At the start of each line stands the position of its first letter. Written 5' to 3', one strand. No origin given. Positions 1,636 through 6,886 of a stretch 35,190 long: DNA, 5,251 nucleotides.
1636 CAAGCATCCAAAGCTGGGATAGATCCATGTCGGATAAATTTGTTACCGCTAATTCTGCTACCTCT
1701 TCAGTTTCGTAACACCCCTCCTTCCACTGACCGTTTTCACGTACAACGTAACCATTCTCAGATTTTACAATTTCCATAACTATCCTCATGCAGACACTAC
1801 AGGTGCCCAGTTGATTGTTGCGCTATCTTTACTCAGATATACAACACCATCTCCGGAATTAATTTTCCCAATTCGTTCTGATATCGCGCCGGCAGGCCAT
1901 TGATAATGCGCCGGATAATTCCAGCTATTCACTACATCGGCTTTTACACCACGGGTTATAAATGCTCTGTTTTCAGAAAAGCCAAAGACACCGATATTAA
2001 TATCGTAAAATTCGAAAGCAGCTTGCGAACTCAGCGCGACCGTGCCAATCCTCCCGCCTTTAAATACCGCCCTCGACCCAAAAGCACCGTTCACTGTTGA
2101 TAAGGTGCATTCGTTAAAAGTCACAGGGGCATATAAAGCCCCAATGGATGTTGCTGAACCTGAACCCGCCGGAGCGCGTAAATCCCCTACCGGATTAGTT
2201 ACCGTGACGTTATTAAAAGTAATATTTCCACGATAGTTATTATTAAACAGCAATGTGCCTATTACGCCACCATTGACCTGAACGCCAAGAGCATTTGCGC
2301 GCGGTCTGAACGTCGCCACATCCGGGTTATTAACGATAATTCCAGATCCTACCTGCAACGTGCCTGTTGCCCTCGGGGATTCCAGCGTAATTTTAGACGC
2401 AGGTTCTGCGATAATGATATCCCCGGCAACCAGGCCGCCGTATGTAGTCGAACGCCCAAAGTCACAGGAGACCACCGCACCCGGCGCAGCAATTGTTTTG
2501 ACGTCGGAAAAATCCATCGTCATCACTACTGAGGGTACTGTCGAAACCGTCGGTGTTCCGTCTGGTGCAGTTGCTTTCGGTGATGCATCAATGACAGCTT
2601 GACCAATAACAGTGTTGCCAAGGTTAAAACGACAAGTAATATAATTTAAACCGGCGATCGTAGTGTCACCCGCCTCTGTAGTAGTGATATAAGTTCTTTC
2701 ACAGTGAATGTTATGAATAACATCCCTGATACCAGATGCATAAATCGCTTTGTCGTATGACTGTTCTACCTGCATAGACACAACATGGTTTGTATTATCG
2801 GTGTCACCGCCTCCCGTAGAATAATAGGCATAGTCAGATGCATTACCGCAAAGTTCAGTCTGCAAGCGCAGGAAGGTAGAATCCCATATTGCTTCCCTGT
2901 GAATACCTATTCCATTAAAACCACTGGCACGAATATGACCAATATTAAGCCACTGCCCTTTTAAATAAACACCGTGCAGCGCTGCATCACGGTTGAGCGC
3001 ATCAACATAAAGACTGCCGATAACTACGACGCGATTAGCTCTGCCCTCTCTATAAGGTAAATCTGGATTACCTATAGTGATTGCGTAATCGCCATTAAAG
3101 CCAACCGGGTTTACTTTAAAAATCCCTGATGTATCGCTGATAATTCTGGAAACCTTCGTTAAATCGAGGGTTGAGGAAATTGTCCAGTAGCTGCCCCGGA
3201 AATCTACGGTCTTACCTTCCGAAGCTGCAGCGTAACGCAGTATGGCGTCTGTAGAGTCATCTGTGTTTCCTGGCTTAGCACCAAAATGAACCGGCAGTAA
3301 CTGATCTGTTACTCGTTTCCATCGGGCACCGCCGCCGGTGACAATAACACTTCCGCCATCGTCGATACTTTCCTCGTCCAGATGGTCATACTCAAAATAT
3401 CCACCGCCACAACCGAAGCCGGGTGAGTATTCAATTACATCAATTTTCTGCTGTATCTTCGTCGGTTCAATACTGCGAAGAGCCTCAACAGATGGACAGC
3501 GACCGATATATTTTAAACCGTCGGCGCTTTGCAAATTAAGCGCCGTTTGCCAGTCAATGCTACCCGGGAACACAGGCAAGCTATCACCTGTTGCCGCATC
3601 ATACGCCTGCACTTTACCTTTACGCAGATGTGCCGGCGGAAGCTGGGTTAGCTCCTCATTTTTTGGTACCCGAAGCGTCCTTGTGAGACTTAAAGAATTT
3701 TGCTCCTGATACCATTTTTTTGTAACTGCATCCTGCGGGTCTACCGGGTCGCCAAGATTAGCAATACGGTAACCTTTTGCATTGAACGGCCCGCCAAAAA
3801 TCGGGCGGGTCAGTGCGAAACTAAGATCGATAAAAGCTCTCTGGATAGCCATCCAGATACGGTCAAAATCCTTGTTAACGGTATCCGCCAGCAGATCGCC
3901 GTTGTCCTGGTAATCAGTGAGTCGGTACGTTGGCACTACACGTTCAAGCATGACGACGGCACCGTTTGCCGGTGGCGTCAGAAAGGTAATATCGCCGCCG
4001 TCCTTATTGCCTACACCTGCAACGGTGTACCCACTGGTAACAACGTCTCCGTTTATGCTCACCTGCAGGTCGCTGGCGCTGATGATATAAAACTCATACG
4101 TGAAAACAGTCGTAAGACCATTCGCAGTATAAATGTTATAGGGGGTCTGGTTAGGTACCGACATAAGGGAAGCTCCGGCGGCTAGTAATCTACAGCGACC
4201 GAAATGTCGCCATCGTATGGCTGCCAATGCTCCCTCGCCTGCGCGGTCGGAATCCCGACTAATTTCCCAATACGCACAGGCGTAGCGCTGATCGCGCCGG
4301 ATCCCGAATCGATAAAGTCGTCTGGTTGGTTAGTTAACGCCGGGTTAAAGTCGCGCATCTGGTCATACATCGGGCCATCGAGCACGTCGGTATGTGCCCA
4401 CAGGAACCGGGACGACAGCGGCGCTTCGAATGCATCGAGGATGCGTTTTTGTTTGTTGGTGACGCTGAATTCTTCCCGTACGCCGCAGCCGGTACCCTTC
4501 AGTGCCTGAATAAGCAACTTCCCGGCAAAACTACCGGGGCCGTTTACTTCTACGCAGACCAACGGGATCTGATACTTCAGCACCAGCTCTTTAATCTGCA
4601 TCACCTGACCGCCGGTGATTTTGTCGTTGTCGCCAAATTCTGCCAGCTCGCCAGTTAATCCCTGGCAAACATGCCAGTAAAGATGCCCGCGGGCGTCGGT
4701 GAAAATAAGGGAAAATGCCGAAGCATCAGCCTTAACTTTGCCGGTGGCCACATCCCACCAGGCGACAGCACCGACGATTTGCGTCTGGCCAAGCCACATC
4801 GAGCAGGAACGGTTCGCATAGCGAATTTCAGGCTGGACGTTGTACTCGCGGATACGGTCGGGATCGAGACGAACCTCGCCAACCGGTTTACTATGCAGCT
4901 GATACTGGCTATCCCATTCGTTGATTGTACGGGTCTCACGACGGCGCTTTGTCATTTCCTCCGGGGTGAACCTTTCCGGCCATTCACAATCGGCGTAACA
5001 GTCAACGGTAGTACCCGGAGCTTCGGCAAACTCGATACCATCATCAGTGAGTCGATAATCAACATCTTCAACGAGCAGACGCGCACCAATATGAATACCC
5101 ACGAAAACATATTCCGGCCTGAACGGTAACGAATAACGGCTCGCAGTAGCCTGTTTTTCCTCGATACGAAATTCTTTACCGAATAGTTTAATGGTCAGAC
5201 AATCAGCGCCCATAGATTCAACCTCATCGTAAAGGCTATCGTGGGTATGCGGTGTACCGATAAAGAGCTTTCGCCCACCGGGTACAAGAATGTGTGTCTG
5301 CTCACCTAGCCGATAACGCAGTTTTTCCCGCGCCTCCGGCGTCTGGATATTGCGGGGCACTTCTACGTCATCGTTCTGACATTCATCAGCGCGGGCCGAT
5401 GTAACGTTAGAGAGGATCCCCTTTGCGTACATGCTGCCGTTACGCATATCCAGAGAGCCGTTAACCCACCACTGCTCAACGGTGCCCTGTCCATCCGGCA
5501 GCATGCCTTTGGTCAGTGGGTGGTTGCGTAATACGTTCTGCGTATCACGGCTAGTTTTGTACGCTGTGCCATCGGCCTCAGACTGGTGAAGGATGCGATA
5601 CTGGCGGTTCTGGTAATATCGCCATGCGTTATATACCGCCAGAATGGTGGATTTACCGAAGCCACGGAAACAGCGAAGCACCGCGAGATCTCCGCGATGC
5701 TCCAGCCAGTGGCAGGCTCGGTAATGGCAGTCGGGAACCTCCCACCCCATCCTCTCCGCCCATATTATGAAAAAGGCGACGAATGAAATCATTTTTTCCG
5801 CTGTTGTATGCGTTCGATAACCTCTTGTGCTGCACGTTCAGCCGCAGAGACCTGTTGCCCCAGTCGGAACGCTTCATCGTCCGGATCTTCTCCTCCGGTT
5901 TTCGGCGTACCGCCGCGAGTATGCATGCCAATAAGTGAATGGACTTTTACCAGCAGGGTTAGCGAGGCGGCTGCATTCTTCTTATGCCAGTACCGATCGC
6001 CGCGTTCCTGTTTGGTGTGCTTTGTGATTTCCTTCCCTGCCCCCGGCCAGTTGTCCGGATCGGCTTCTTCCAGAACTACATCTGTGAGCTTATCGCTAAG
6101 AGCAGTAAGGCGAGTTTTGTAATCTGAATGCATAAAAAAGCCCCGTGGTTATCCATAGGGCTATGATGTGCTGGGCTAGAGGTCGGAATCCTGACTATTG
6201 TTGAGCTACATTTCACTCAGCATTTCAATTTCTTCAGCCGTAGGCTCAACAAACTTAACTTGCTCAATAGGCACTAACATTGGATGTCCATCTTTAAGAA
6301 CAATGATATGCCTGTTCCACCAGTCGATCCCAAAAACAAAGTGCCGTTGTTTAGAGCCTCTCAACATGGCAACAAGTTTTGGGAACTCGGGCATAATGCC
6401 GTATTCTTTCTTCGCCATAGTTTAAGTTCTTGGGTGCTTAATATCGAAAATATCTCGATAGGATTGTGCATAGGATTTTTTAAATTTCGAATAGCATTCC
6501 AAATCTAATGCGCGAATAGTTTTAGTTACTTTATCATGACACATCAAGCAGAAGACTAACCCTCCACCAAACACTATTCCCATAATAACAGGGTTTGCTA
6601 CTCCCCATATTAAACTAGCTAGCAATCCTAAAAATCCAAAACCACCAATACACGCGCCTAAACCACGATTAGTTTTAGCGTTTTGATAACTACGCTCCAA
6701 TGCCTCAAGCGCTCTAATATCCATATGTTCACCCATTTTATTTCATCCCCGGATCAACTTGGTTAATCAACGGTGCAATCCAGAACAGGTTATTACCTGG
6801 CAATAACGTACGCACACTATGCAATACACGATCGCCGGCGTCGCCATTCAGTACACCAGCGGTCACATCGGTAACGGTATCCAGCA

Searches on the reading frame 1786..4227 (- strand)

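Call 10: search_protein_families(library=phrogs, proteins=[window:1786-4227:-], max_evalue=0.001)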
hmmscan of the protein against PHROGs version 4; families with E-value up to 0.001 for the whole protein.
window:1786-4227:- (813 aa): 34 families (the best 25 are shown)
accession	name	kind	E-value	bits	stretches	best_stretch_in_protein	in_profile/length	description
phrog_1640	-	tail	2.3e-86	292.6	1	22-727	1-732/765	tail protein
phrog_28871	-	unknown function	1.1e-82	279.2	1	22-221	1-199/946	-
phrog_30017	-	unknown function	5.3e-72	244.1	1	22-261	1-242/1025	-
phrog_9823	-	tail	9.6e-30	104.6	1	109-322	24-233/725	tail fiber protein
phrog_4818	-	tail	1.1e-28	100.9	1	23-358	5-350/896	tail fiber protein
phrog_6518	-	tail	3.8e-28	99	1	26-212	2-190/793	tail fiber protein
phrog_38237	-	unknown function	5.1e-28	98.8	1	22-223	1-207/697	-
phrog_5510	-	tail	6.7e-28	98.5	1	22-298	1-291/789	tail fiber protein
phrog_32960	-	unknown function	9.7e-28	97.9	1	22-305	1-294/762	-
phrog_13893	-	tail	2.9e-26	93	1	22-170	1-157/648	tail protein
phrog_4250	-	tail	4e-26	92.6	1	227-376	135-271/786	EPS depolymerase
phrog_36601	-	tail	1.3e-25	90.9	1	17-223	10-228/1084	tail fiber protein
phrog_17220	-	unknown function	4.1e-23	82.6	1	22-243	1-231/868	-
phrog_8649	-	unknown function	5.7e-22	79.1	1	22-208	1-194/743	-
phrog_1171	-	tail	5.9e-20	72.3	1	31-377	10-255/954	tail spike protein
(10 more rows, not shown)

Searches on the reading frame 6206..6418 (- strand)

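Call 10: search_protein_families(library=phrogs, proteins=[window:6206-6418:-], max_evalue=0.001)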
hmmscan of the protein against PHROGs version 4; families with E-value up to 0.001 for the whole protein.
window:6206-6418:- (70 aa): 1 family
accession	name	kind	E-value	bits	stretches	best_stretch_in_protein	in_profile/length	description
phrog_4977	-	unknown function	1.6e-07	32.4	1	1-65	1-66/73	-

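Call 16: search_protein_families(library=pfam, proteins=[window:6206-6418:-], max_evalue=0.01)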
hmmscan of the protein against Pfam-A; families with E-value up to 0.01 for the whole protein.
window:6206-6418:- (70 aa): 0 families

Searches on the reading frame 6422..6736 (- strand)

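Call 10: search_protein_families(library=phrogs, proteins=[window:6422-6736:-], max_evalue=0.001)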
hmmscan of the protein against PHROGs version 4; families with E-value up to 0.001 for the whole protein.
window:6422-6736:- (104 aa): 1 family
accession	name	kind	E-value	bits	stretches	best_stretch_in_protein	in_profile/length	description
phrog_21905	-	unknown function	1.5e-32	112.8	1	5-100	1-96/98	-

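Call 16: search_protein_families(library=pfam, proteins=[window:6422-6736:-], max_evalue=0.01)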
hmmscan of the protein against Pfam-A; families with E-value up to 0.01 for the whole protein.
window:6422-6736:- (104 aa): 0 families
